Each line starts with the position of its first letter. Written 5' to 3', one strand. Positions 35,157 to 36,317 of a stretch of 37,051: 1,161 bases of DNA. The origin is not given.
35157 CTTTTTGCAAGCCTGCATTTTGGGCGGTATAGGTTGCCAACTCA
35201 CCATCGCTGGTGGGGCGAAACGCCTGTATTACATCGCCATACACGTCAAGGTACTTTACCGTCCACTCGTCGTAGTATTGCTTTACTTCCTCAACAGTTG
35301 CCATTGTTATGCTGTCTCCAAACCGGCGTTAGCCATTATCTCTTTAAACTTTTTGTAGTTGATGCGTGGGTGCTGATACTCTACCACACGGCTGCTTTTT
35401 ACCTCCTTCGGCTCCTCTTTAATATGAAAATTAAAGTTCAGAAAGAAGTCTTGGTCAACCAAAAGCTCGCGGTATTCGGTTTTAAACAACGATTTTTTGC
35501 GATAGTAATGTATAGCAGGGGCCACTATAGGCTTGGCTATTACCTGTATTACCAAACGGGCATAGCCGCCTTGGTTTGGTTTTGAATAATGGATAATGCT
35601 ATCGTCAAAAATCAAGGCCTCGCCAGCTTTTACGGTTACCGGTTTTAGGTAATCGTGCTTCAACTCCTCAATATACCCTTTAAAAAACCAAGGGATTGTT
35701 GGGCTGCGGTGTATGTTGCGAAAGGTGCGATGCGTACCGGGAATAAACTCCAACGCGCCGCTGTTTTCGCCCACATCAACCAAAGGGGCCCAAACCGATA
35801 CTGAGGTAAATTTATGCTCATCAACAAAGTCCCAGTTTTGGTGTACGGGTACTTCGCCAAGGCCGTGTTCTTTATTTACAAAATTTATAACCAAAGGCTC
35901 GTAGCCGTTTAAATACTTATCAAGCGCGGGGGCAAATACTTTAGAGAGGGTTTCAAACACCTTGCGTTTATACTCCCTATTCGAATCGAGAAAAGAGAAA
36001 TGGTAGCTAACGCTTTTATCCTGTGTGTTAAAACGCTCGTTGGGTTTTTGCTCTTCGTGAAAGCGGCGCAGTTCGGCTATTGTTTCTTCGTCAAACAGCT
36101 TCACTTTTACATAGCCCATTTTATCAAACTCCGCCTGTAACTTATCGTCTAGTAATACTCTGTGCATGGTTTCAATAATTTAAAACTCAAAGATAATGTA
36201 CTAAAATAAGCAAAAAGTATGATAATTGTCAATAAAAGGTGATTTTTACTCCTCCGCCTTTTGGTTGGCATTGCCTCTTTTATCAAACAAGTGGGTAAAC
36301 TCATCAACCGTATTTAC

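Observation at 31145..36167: Translationally coupled array of five divergent PhyH-family oxygenase paralogs interrupted by one methyltransferase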

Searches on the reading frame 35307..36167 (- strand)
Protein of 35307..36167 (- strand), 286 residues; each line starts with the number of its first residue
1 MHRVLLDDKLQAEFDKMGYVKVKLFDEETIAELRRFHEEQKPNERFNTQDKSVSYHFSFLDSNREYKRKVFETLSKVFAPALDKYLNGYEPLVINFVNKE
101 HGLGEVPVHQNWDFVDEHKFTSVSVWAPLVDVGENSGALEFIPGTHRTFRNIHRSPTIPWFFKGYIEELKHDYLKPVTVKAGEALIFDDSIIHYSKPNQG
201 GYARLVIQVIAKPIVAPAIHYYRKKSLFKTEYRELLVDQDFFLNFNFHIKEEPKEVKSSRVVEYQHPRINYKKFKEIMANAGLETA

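Call 4: search_protein_families(library=pfam, proteins=[window:35307-36167:-], max_evalue=0.01)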
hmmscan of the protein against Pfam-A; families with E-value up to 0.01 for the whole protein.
window:35307-36167:- (286 aa): 1 family
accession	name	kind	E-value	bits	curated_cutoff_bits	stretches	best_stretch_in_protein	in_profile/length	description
PF05721.19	PhyH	-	8.5e-19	69.1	22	1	25-204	13-211/213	Phytanoyl-CoA dioxygenase (PhyH)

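Call 7: search_protein_families(library=ncbifam, proteins=[window:35307-36167:-], max_evalue=0.01)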
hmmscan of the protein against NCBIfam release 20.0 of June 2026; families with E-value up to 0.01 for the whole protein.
window:35307-36167:- (286 aa): 4 families
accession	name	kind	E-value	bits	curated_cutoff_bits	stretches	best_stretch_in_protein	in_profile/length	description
TIGR04324.1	SpoChoClust_2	subfamily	0.0003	20.4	150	1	122-235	125-233/248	sporadic carbohydrate cluster 2OG-Fe(II) oxygenase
TIGR01762.1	chlorin-enz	subfamily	0.00042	19.7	226.3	0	121-149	132-160/288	chlorinating enzyme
NF052437.1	MPhHdxlPhnYGIM8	equivalog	0.00047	19.7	500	1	102-207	110-209/260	methylphosphonate hydroxylase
TIGR02408.1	ectoine_ThpD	equivalog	0.0065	15.8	336.5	0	174-207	210-243/277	ectoine hydroxylase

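Call 30: find_homologous_proteins(query=window:35307-36167:-, max_evalue=0.00001)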
Query window:35307-36167:- (286 aa): 64 proteins with E <= 0.00001 among 811 candidates.
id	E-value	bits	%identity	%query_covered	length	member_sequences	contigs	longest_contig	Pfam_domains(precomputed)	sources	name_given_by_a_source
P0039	6.6e-180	615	94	100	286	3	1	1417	PF05721.20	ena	-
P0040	1.9e-157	541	84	100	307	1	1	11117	PF05721.20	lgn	-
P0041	7.8e-152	523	81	99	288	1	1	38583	PF05721.20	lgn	-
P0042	3.5e-151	520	81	99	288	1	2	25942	PF05721.20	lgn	-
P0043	2.9e-112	393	63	99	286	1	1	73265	PF05721.20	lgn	-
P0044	1.8e-110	387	64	98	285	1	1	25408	PF05721.20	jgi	jgi:hypothetical protein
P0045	2.7e-110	386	62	98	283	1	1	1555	PF05721.20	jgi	jgi:hypothetical protein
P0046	5.3e-110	385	65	98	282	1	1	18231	PF05721.20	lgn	-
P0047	2.9e-108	380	62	98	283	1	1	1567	PF05721.20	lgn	-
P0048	3.2e-108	379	62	97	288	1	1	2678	PF05721.20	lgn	-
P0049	1.4e-105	371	60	97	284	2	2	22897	PF05721.20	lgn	-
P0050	1.7e-104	367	60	97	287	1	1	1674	PF05721.20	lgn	-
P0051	4.2e-104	366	59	97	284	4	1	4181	PF05721.20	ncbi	-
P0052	1.9e-103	364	59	97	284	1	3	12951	PF05721.20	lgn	-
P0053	8.3e-103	362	57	98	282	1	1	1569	PF05721.20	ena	-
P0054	9.0e-103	362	58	98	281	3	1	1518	PF05721.20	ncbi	-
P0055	9.7e-103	361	57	97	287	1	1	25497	PF05721.20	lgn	-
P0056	2.7e-102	360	58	98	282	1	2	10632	PF05721.20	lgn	-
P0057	5.0e-102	359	58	97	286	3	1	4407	PF05721.20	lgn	-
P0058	5.2e-102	359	56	98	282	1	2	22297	PF05721.20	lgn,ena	-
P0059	5.7e-102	359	57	98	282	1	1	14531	PF05721.20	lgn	-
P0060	5.8e-102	359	58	97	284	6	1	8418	PF05721.20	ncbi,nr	ncbi:MAG: phytanoyl-CoA dioxygenase family protein [Chitinophagaceae bacterium]|nr:phytanoyl-CoA dio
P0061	6.4e-102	359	58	98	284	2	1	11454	PF05721.20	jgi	jgi:hypothetical protein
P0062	3.0e-101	357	60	97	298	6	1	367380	PF05721.20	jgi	jgi:ectoine hydroxylase-related dioxygenase (phytanoyl-CoA dioxygenase family)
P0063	3.4e-101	356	61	97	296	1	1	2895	PF05721.20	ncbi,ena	-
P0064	7.4e-101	355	58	97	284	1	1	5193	PF05721.20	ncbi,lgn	-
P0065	2.8e-100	353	58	99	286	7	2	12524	PF05721.20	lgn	-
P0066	3.9e-100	353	56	96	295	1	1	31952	PF05721.20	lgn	-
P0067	9.0e-100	352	59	97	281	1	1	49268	PF05721.20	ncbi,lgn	-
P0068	9.7e-100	352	59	97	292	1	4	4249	PF05721.20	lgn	-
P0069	1.6e-99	351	57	98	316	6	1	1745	PF05721.20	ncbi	-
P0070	2.4e-99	350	57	97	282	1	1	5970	PF05721.20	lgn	-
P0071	2.7e-99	350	56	99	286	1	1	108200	PF05721.20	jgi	jgi:hypothetical protein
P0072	4.0e-99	350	56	98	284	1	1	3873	PF05721.20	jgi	-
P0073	4.8e-99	349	55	97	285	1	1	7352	PF05721.20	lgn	-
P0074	1.2e-98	348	56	98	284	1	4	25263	PF05721.20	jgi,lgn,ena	-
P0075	3.2e-98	347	57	98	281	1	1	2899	PF05721.20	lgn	-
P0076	6.6e-98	346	55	97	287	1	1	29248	PF05721.20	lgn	-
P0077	8.8e-98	345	54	98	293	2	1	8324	PF05721.20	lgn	-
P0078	1.8e-97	344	55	99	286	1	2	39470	PF05721.20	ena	-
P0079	2.2e-97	344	56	97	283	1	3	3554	PF05721.20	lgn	-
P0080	3.5e-97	343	56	97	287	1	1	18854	PF05721.20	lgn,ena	-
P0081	7.3e-66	240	45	96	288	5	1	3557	PF05721.20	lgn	-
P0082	5.4e-61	225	41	96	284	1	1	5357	PF05721.20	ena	-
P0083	1.1e-60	223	40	96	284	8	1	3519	PF05721.20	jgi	jgi:hypothetical protein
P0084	3.6e-60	222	42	97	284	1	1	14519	PF05721.20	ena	-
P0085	8.0e-60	221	41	97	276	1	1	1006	PF05721.20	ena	-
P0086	2.4e-58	216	41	98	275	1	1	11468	PF05721.20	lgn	-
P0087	4.7e-56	208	42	79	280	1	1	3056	PF05721.20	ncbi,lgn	-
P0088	1.0e-55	207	40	94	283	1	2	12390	PF05721.20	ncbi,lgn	-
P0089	2.3e-54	203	41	79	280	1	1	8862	PF05721.20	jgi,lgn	-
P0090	5.2e-54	202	42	87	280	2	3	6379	PF05721.20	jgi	jgi:hypothetical protein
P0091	1.1e-53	201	40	94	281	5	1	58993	PF05721.20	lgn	-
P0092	8.3e-53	198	38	99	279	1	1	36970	PF05721.20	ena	-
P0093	2.3e-50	190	41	85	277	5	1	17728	PF05721.20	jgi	jgi:hypothetical protein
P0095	3.2e-44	169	36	100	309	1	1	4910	PF05721.20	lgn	-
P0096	1.2e-36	145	36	77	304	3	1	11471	PF05721.20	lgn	-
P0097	7.1e-34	136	46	54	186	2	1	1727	PF05721.20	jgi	jgi:ectoine hydroxylase-related dioxygenase (phytanoyl-CoA dioxygenase family)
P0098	9.7e-34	135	34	85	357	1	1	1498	PF05721.20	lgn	-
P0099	7.8e-33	132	31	98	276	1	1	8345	PF05721.20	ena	-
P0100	2.4e-28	117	34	69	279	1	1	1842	PF05721.20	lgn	-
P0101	3.7e-27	114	37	73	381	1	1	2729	PF05721.20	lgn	-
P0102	7.0e-26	109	30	99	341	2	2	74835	PF05721.20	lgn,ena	-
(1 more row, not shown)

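Call 31: find_encoding_contigs(protein=P0062, flank=10000, max_places=1)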
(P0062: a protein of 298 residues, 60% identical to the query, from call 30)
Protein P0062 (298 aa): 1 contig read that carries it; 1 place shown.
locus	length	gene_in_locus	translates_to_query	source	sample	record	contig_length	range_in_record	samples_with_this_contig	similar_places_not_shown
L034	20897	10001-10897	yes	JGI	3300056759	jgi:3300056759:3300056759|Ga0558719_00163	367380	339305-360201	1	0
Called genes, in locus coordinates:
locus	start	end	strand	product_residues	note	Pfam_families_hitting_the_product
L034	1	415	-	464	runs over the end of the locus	PF00206:Lyase_1, PF10415:FumaraseC_C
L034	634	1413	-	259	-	PF00378:ECH_1, PF16113:ECH_2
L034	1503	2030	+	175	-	-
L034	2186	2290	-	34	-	-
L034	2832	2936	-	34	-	-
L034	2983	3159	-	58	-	-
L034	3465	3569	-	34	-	-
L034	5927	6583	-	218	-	-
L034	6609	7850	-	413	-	PF09903:DUF2130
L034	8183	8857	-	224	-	PF05711:TylF, PF13578:Methyltransf_24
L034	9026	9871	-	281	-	PF22814:WelO5, PF13640:2OG-FeII_Oxy_3 (weak)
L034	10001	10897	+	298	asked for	PF05721:PhyH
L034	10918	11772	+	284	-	PF05721:PhyH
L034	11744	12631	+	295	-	PF05721:PhyH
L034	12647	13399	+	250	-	PF05721:PhyH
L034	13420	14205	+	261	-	PF05721:PhyH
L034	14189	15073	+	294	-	PF05721:PhyH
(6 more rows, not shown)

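Call 32: find_encoding_contigs(protein=P0043, flank=10000, max_places=1)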
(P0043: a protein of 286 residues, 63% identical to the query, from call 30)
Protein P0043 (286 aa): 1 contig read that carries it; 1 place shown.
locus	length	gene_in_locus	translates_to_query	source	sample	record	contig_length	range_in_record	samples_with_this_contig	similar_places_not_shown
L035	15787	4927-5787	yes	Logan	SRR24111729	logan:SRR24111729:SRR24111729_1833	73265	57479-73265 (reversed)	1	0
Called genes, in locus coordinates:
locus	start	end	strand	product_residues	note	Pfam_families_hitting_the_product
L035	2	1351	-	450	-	?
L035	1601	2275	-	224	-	-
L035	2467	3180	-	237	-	PF05118:Asp_Arg_Hydrox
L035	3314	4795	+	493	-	PF13186:SPASM (weak), PF04055:Radical_SAM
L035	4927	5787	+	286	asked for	PF05721:PhyH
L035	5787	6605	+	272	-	PF05721:PhyH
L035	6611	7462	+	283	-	PF05721:PhyH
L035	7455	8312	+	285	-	PF05721:PhyH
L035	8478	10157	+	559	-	-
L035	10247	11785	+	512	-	PF13231:PMT_2 (weak)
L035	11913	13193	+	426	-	-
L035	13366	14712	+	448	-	PF00173:Cyt-b5, PF00487:FA_desaturase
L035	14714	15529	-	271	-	PF05721:PhyH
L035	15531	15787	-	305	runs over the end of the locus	PF00487:FA_desaturase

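Call 34: find_encoding_contigs(protein=P0041, flank=10000, max_places=1)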
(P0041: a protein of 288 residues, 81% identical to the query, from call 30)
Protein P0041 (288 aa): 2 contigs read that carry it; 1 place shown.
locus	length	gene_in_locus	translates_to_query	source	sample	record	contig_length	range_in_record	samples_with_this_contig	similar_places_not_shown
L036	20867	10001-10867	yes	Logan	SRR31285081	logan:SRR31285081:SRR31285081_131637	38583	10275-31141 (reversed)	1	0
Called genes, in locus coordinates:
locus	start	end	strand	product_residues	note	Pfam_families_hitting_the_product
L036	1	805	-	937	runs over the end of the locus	PF00005:ABC_tran (faint), PF02463:SMC_N (faint), PF13191:AAA_16 (faint), PF13555:AAA_29 (faint), PF20703:nSTAND1 (faint), PF20720:nSTAND3 (faint), PF17760:UvrA_inter, PF17755:UvrA_DNA-bind, +2 more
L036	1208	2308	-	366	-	PF00633:HHH (faint), PF12826:HHH_2 (weak), PF14520:HHH_5 (weak), PF02481:DNA_processg_A, PF17782:WHD_DprA (weak)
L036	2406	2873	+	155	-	PF09917:DUF2147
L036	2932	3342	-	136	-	PF18911:PKD_4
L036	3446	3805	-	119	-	PF18962:Por_Secre_tail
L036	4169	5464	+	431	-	PF05195:AMP_N, PF00557:Peptidase_M24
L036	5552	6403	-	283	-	-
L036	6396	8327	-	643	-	PF07719:TPR_2 (faint), PF13431:TPR_17 (faint), PF00515:TPR_1 (faint), PF13181:TPR_8 (faint), PF13424:TPR_12 (faint), PF14559:TPR_19 (faint)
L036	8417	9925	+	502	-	-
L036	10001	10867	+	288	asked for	PF05721:PhyH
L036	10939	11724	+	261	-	PF13489:Methyltransf_23 (weak), PF02353:CMAS (weak), PF13847:Methyltransf_31, PF08241:Methyltransf_11, PF08242:Methyltransf_12, PF13649:Methyltransf_25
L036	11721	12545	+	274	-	PF05721:PhyH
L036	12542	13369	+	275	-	PF05721:PhyH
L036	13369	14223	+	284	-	PF05721:PhyH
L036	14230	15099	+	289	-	PF05721:PhyH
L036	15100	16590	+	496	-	PF13186:SPASM, PF04055:Radical_SAM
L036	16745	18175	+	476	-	PF13186:SPASM, PF04055:Radical_SAM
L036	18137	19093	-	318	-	-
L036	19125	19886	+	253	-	PF13803:DUF4184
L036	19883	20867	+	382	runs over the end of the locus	PF20706:GT4-conflict (faint), PF13439:Glyco_transf_4, PF13579:Glyco_trans_4_4, PF00534:Glycos_transf_1, PF13692:Glyco_trans_1_4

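Call 35: find_encoding_contigs(protein=P0071, flank=10000, max_places=1)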
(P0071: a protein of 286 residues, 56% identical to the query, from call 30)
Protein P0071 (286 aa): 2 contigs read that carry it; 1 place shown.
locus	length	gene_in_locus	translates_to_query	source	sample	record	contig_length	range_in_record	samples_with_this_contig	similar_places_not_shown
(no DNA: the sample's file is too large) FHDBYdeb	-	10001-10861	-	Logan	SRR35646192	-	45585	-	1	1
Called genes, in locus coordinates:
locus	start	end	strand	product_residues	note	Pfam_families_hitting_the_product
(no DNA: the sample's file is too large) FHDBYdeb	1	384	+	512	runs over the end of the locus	PF13186:SPASM, PF04055:Radical_SAM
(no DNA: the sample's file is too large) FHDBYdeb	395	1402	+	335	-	PF13472:Lipase_GDSL_2 (weak)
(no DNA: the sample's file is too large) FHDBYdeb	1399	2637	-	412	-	PF04055:Radical_SAM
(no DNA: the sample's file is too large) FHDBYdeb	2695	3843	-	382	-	PF13186:SPASM (weak), PF04055:Radical_SAM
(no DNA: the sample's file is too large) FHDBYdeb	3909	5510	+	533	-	PF04055:Radical_SAM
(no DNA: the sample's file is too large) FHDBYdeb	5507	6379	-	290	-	PF22814:WelO5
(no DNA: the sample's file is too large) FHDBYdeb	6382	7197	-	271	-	PF05721:PhyH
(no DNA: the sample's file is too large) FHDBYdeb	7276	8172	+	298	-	PF05721:PhyH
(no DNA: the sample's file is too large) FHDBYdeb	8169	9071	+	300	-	PF05721:PhyH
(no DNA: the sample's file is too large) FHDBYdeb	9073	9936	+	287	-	PF05721:PhyH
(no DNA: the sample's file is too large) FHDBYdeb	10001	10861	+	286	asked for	PF05721:PhyH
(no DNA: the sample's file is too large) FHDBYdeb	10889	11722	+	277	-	PF05721:PhyH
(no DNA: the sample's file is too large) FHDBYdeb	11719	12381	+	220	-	-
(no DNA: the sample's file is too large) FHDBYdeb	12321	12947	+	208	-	PF12838:Fer4_7, PF13484:Fer4_16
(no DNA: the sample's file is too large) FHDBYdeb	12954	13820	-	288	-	PF00535:Glycos_transf_2, PF13641:Glyco_tranf_2_3 (weak)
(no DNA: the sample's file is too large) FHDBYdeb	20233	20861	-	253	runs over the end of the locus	PF05721:PhyH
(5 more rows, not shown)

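Call 46: search_protein_families(library=pfam, proteins=[L036:8417-9925:+, L035:8478-10157:+, L035:11913-13193:+], max_evalue=0.01)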
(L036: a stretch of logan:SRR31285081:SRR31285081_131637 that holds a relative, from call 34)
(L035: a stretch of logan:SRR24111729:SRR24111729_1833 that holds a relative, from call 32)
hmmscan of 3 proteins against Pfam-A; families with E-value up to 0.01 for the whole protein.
L036:8417-9925:+ (502 aa): 1 family
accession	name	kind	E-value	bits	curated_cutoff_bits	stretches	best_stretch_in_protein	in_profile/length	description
PF05090.19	HTTM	-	1.3e-06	28.7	27.7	1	156-281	139-257/259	HTTM domain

L035:8478-10157:+ (559 aa): 0 families

L035:11913-13193:+ (426 aa): 0 families

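Call 49: predict_structure(alignment_id=A3)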
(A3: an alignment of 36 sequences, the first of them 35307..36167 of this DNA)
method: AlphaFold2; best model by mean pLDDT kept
length: 286 residues; sequences in the alignment: 36
mean_pLDDT: 90.3   pTM: 0.91
mean pLDDT of the five models: 90.3, 90.2, 89.4, 88.8, 88.6
residues with pLDDT >= 90: 186; 70-90: 86; 50-70: 14; < 50: 0
segments of 3 or more residues with pLDDT < 50: none
pLDDT, mean of each block of 10 residues (from residue 1): 95 97 97 95 78 79 91 94 96 94 90 93 97 94 91 78 91 95 97 94 95 95 85 90 77 79 85 92 76
secondary structure, 60 per line:
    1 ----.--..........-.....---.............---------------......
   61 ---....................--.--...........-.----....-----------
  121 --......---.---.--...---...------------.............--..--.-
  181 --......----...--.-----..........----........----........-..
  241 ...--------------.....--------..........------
elements in order: H8-17 E19-23 H27-39 E55-57 H64-83 E89-99 E106-109 E123-128 E139-141 H160-172 E183-188 E193-195 E204-213 E218-225 E230-237 H239-243 E258-262 H271-280

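Call 52: fold_search(model_id=the predicted structure, library=pdb)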
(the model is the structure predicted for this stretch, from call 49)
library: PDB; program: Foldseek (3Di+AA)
matches with E <= 10: 1591; with E <= 0.001: 408
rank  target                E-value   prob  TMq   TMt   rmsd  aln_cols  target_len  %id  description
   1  4xcb_D                1.2e-10  1.00  0.48  0.54   6.4       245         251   13  Crystal Structure of HygX from Streptomyces hygroscopicus with nickel, 2-oxoglutarate, and hygromycin B bound (released 2015-08-05)
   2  4xca_C                1.7e-10  1.00  0.47  0.52   6.4       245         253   13  Crystal Structure of HygX from Streptomyces hygroscopicus with nickel and 2-oxoglutarate bound (released 2015-08-05)
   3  4xca_D                4.8e-10  1.00  0.51  0.57   5.3       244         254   14  Crystal Structure of HygX from Streptomyces hygroscopicus with nickel and 2-oxoglutarate bound (released 2015-08-05)
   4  5ep9_A                5.4e-10  1.00  0.49  0.54  10.8       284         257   16  Crystal structure of the non-heme alpha ketoglutarate dependent epimerase SnoN from nogalamycin biosynthesis (released 2016-05-11)
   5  4xcb_B                7.2e-10  1.00  0.50  0.55   5.6       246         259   13  Crystal Structure of HygX from Streptomyces hygroscopicus with nickel, 2-oxoglutarate, and hygromycin B bound (released 2015-08-05)
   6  7eyu_B                8.1e-10  1.00  0.47  0.51   8.0       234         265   18  Fe(II)/(alpha)ketoglutarate-dependent dioxygenase SptF-N65T mutant with andiconin D (released 2022-04-20)
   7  7vbq_B                9.1e-10  1.00  0.46  0.48   8.3       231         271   15  Heterodimer structure of Fe(II)/(alpha)ketoglutarate-dependent dioxygenase TlxIJ (released 2022-04-20)
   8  6ec3_C                1.0e-09  1.00  0.49  0.35   5.9       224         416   22  Crystal Structure of EvdMO1 (released 2018-12-26)
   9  5ep9_B                1.1e-09  1.00  0.50  0.55   7.3       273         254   17  Crystal structure of the non-heme alpha ketoglutarate dependent epimerase SnoN from nogalamycin biosynthesis (released 2016-05-11)
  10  5epa_A                1.2e-09  1.00  0.53  0.58   6.0       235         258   16  Crystal structure of non-heme alpha ketoglutarate dependent carbocyclase SnoK from nogalamycin biosynthesis (released 2016-05-11)
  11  6ec3_A                1.4e-09  1.00  0.48  0.35   6.0       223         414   22  Crystal Structure of EvdMO1 (released 2018-12-26)
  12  4xcb_A                1.5e-09  1.00  0.50  0.55   6.2       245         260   14  Crystal Structure of HygX from Streptomyces hygroscopicus with nickel, 2-oxoglutarate, and hygromycin B bound (released 2015-08-05)
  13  4xaa                  1.5e-09  1.00  0.48  0.60   6.3       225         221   21  Crystal Structure of AviO1 from Streptomyces viridochromogenes Tue57 (released 2015-08-05)
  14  5epa_F                1.6e-09  1.00  0.50  0.56   6.1       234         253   17  Crystal structure of non-heme alpha ketoglutarate dependent carbocyclase SnoK from nogalamycin biosynthesis (released 2016-05-11)
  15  5equ_A                1.6e-09  1.00  0.49  0.53   7.1       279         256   17  Crystal structure of the epimerase SnoN in complex with Fe3+, alpha ketoglutarate and nogalamycin RO (released 2016-05-11)
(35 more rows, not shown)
